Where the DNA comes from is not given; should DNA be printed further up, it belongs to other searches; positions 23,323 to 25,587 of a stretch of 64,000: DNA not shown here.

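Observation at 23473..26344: Divergently arranged FAAL-ACP didomain protein and DUF374 acyltransferase: candidate dedicated lipid-acylation module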

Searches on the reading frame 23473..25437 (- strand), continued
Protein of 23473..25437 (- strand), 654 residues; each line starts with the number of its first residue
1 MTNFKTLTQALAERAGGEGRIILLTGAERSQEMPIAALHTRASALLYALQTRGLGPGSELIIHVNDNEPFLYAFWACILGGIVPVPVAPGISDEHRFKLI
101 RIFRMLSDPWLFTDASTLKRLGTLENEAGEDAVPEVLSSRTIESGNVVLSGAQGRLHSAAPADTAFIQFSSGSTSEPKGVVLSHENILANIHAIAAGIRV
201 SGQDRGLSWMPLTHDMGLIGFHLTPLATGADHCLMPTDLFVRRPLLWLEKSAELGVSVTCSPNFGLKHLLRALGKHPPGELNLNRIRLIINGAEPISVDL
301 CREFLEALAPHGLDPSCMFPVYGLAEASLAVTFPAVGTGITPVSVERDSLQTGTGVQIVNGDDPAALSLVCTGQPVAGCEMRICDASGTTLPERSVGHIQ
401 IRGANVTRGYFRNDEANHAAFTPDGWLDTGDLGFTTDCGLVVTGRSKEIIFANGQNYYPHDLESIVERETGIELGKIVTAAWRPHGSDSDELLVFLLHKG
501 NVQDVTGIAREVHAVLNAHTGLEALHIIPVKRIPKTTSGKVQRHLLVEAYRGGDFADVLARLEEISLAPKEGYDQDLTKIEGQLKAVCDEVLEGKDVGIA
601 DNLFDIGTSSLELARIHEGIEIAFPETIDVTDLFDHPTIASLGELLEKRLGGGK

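Call 20: search_solved_structures(query=window:23473-25437:-, max_evalue=1e-20, show_alignments=3)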
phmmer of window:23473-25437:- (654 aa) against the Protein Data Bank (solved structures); distinct sequences matched with E-value up to 1e-20: 31.
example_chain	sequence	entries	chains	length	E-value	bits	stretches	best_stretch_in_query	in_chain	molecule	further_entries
4r0m_B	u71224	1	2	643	5.7e-89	302.4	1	36-647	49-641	McyG protein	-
6ulw_A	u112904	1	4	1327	6e-85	289.2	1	5-616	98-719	Amino acid adenylation domain-containing protein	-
6ulx_A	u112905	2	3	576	7.5e-82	278.9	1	5-556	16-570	Amino acid adenylation domain-containing protein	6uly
3pbk_A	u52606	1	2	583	2.1e-68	234.5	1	29-551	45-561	Fatty Acyl-Adenylate Ligase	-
3kxw_A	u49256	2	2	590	1e-60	209.1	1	28-545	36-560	Saframycin Mx1 synthetase B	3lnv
7r7f_A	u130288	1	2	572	2.6e-59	204.4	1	23-556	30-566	Polyketide synthase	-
7r7e_A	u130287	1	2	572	4.3e-59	203.7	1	23-556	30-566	Polyketide synthase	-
7r7g_A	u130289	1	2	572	1.3e-58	202.1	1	23-556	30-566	Polyketide synthase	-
5d6j_A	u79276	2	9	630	7.6e-53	183.1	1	53-530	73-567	Acyl-CoA synthase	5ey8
5icr_A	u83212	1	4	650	8.2e-53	183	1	53-530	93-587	Acyl-CoA synthase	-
5hm3_A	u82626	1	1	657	2.2e-48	168.4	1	54-470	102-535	Long-chain-fatty-acid--AMP ligase FadD32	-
5ey9_A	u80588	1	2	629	3.8e-48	167.6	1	54-478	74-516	Long-chain-fatty-acid--AMP ligase FadD32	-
7wua_A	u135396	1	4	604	4.4e-48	167.4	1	38-551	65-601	Acyl-CoA synthase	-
8hd4_A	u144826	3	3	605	3.1e-44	154.7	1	57-559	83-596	Long-chain-fatty-acid--AMP ligase FadD23 | Fatty-acid-CoA ligase FadD23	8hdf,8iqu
5d6n_A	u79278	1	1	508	1.3e-43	152.5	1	48-421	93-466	Acyl-CoA synthase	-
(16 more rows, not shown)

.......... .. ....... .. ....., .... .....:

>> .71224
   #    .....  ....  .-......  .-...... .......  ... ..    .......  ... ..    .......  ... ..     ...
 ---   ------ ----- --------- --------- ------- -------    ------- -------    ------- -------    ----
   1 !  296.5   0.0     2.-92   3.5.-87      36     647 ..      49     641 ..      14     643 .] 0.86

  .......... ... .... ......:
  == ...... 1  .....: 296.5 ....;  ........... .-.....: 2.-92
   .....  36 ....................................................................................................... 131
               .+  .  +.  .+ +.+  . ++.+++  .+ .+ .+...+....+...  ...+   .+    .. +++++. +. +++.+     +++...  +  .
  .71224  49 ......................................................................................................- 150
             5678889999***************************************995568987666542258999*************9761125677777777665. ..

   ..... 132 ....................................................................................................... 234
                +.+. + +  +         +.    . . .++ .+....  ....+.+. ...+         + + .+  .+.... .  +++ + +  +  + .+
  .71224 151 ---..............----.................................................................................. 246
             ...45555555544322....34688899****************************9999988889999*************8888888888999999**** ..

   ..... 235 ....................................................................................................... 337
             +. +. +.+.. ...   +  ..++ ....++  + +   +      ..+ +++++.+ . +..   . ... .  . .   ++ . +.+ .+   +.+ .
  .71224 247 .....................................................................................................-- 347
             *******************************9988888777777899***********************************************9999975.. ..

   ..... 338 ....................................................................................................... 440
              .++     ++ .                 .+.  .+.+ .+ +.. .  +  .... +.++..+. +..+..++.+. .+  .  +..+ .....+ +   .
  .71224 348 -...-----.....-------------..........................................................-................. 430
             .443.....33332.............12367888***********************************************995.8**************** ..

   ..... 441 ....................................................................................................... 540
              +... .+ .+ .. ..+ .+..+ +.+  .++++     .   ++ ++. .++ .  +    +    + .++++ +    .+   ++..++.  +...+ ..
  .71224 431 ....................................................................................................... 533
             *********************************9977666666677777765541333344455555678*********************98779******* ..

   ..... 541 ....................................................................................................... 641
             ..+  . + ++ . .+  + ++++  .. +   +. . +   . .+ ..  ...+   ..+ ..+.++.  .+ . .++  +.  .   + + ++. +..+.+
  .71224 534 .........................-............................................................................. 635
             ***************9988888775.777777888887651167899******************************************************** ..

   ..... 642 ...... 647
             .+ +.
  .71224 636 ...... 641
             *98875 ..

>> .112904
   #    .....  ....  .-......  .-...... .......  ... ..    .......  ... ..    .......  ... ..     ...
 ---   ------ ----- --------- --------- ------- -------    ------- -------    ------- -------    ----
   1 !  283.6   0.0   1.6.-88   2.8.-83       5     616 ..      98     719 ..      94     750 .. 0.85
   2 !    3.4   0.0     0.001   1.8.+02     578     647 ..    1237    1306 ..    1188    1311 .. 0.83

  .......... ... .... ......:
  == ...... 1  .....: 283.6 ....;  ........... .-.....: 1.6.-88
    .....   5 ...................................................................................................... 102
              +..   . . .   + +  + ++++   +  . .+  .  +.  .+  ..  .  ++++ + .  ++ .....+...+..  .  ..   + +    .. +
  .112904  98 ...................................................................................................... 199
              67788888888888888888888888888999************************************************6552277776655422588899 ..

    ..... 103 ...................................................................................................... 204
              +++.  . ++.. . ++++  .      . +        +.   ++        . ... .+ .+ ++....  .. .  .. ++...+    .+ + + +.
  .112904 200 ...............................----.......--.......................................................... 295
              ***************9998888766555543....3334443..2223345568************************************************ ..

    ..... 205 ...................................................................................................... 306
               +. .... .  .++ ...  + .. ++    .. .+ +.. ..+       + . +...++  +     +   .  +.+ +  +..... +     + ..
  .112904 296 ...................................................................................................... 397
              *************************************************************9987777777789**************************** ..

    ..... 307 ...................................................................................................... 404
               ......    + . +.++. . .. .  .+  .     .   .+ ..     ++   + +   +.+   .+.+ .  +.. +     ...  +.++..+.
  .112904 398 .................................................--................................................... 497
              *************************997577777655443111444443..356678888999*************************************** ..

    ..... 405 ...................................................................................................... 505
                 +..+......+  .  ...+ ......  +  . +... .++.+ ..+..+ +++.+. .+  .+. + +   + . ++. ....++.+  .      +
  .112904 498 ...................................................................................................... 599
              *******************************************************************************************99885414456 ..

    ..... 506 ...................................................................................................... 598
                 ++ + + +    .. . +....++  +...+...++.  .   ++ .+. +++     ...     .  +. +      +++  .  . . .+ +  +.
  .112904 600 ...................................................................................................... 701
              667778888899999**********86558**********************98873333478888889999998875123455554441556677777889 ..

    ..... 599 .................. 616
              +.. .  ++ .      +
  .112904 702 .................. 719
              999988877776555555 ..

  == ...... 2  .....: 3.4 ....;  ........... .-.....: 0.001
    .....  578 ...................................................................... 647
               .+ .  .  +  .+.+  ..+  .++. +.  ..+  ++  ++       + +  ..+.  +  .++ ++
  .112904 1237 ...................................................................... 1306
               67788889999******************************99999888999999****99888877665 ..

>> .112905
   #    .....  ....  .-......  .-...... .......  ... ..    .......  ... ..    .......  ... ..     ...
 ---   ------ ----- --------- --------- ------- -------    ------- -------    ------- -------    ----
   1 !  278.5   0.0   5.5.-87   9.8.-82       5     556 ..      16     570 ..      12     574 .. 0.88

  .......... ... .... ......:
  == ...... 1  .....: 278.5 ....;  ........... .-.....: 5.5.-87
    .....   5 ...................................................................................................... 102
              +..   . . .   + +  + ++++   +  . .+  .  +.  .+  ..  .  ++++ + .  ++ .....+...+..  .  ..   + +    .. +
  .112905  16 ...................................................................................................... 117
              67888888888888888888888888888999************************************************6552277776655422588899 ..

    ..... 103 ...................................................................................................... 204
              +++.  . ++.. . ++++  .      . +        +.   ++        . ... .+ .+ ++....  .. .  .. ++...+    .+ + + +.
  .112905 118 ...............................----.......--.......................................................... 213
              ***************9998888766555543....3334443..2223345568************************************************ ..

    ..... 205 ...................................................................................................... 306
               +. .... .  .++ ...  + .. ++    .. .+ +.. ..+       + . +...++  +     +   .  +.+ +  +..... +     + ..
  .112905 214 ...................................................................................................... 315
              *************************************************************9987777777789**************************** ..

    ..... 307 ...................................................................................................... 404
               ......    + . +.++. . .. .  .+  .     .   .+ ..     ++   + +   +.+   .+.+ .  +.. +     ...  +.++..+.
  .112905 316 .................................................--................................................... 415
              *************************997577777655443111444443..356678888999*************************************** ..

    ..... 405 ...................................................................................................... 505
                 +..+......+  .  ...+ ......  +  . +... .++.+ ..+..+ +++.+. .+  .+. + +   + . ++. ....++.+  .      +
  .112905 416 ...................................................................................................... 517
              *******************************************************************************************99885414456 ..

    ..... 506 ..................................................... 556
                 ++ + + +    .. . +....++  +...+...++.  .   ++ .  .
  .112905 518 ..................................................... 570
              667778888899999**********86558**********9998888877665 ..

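Call 21: search_solved_structures(query=L005:8676-9986:+, max_evalue=1e-10)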
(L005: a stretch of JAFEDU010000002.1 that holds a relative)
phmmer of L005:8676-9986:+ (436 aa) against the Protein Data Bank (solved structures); distinct sequences matched with E-value up to 1e-10: 270 (the best 60 are shown).
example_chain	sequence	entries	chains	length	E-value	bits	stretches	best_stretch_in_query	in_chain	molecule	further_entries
6j94_A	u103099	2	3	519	2e-62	214.4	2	229-425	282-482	Protein LUTEIN DEFICIENT 5, chloroplastic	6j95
6l8i_A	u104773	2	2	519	2.2e-62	214.3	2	229-425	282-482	Protein LUTEIN DEFICIENT 5, chloroplastic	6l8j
7wzl_A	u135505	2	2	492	2.8e-61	210.7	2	215-433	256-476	Putative cytochrome P450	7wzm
6l8h_A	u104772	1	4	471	6.9e-50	173.1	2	235-436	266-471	Carotene epsilon-monooxygenase, chloroplastic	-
3dbg_A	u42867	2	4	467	6e-49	170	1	29-422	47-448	Putative cytochrome P450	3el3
5veu_A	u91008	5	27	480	2.7e-47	164.6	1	205-435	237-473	Cytochrome P450 3A5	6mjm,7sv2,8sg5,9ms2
7lad_A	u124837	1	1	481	2.8e-47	164.6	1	205-435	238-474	Cytochrome P450 3A5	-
5vcd_A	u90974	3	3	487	4.5e-47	163.9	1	197-429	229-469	Cytochrome P450 3A4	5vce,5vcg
9yk4_A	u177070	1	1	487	1.4e-46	162.2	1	198-429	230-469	Cytochrome P450 3A4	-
4ny4_A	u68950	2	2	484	1.7e-46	162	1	197-433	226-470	Cytochrome P450 3A4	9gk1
1w0e_A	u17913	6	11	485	1.7e-46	162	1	197-433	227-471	CYTOCHROME P450 3A4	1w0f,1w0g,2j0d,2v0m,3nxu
1tqn_A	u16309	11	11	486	1.7e-46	161.9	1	197-433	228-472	cytochrome P450 3A4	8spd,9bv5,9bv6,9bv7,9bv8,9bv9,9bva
7lxl_A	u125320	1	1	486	1.7e-46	161.9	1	197-433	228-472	Cytochrome P450 3A4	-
3tjs_A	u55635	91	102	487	1.7e-46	161.9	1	197-433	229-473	Cytochrome P450 3A4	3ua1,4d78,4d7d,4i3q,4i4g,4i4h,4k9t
6ma7_A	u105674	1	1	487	2.1e-46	161.7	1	198-433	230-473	Cytochrome P450 3A4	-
7kvk_A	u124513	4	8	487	2.9e-46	161.2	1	198-433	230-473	Cytochrome P450 3A4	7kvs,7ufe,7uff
4d6z_A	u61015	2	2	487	6.1e-46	160.1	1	197-433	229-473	CYTOCHROME P450 3A4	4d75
8gk3_A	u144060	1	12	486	3.2e-45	157.8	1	195-434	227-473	Cytochrome P450 3A7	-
7mk8_A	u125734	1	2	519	4.2e-45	157.4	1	195-434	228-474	Isoform 2 of Cytochrome P450 3A7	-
6c93_A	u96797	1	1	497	6.2e-44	153.5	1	204-433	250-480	Cytochrome P450 4B1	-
5t6q_A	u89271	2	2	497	3.1e-43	151.2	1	204-433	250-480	Cytochrome P450 4B1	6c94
3psx_A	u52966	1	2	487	1.3e-39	139.3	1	174-423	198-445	Bifunctional P-450/NADPH-P450 reductase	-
3cbd_A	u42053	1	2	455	1.3e-39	139.3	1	164-422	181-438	Bifunctional P-450/NADPH-P450 reductase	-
4hgg_A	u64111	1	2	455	1.9e-39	138.7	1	167-422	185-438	Bifunctional P-450/NADPH-P450 reductase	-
4hgf_A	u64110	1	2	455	2.3e-39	138.5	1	172-422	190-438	Bifunctional P-450/NADPH-P450 reductase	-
9wuk_A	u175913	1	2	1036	2.3e-39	138.5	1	187-424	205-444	bifunctional cytochrome P450/NADPH--P450 reductase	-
9kgp_A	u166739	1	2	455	2.4e-39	138.4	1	164-422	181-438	Bifunctional cytochrome P450/NADPH--P450 reductase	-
4hgh_A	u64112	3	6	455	2.4e-39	138.4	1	173-422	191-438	Bifunctional P-450/NADPH-P450 reductase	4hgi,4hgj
9wuc_A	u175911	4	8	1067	2.5e-39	138.3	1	187-424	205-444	bifunctional cytochrome P450/NADPH--P450 reductase | SoP450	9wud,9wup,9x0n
4key_A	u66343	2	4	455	3.4e-39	137.9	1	173-422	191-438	Bifunctional P-450/NADPH-P450 reductase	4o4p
6hn8_A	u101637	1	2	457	3.5e-39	137.9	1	173-422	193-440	Bifunctional cytochrome P450/NADPH--P450 reductase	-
4kf2_A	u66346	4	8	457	3.5e-39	137.9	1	173-422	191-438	Bifunctional P-450/NADPH-P450 reductase | Bifunctional cytochrome P450/NADPH--P450 reductase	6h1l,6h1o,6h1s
6h1t_A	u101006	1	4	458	3.5e-39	137.9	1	173-422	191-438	Bifunctional cytochrome P450/NADPH--P450 reductase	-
7wde_A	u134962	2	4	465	3.7e-39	137.8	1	173-422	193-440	Bifunctional cytochrome P450/NADPH--P450 reductase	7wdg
4kew_A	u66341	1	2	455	4.7e-39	137.5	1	173-422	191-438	Bifunctional P-450/NADPH-P450 reductase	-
7wy3_A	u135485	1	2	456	4.7e-39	137.4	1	173-422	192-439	Bifunctional cytochrome P450/NADPH--P450 reductase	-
4kf0_A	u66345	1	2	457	4.7e-39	137.4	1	173-422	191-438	Bifunctional P-450/NADPH-P450 reductase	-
2uwh_A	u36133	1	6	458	4.8e-39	137.4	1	173-422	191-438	BIFUNCTIONAL P-450: NADPH-P450 REDUCTASE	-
1bu7_A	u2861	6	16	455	6.4e-39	137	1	173-422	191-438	PROTEIN (CYTOCHROME P450) | CYTOCHROME P450 BM-3 | CYTOCHROME P450 102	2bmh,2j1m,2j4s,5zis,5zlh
23ub_A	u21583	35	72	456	6.4e-39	137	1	173-422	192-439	Bifunctional cytochrome P450/NADPH--P450 reductase | Bifunctional P-450/NADPH-P450 reductase | Bifunctional cytochrome P450/NADPH-P450 reductase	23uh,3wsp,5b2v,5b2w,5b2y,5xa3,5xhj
1bvy_A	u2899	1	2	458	6.6e-39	137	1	173-422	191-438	PROTEIN (CYTOCHROME P450 BM-3)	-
3ben_A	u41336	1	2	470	7.1e-39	136.8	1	173-423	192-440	Cytochrome P450 102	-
2ij2_A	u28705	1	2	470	7.1e-39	136.8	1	173-423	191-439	Cytochrome P450 BM3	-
1zo4_A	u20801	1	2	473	7.1e-39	136.8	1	173-423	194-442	Bifunctional P-450:NADPH-P450 reductase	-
1jpz_A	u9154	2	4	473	7.1e-39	136.8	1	173-423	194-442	BIFUNCTIONAL P-450:NADPH-P450 REDUCTASE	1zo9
4zfa_A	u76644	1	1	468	7.2e-39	136.8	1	173-422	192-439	Bifunctional P-450/NADPH-P450 reductase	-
1fag_A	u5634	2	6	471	7.2e-39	136.8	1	173-423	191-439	CYTOCHROME P450 BM-3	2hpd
6k24_A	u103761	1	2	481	8.1e-39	136.7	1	173-422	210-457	Bifunctional cytochrome P450/NADPH--P450 reductase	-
4kpa_A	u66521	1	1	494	8.6e-39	136.6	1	173-422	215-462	Cytochrome P450 BM-3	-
2x7y_A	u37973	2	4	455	8.7e-39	136.6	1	173-422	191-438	BIFUNCTIONAL P-450/NADPH-P450 REDUCTASE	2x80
7wy2_A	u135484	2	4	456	8.7e-39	136.6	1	173-422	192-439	Bifunctional cytochrome P450/NADPH--P450 reductase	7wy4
4h24_A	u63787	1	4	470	8.7e-39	136.6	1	164-424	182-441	Cytochrome P450-BM3 variant P450BM3-Cis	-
6jmw_A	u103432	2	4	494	9e-39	136.5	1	173-422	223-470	Bifunctional cytochrome P450/NADPH--P450 reductase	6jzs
7egn_A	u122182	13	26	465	9.4e-39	136.4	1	173-422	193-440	Bifunctional cytochrome P450/NADPH--P450 reductase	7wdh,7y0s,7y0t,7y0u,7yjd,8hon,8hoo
7wdd_A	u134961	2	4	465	9.5e-39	136.4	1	173-422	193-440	Bifunctional cytochrome P450/NADPH--P450 reductase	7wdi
7y0r_A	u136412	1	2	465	9.7e-39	136.4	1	164-422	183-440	Bifunctional cytochrome P450/NADPH--P450 reductase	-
2nnb_A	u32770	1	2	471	9.9e-39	136.4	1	173-423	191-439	Bifunctional P-450:NADPH-P450 reductase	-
7y9l_A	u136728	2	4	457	1.1e-38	136.2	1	173-422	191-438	Bifunctional cytochrome P450/NADPH--P450 reductase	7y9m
5e78_A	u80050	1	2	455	1.2e-38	136.1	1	173-422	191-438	Bifunctional P-450/NADPH-P450 reductase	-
5e7y_A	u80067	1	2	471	1.4e-38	135.9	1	173-423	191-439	Bifunctional P-450/NADPH-P450 reductase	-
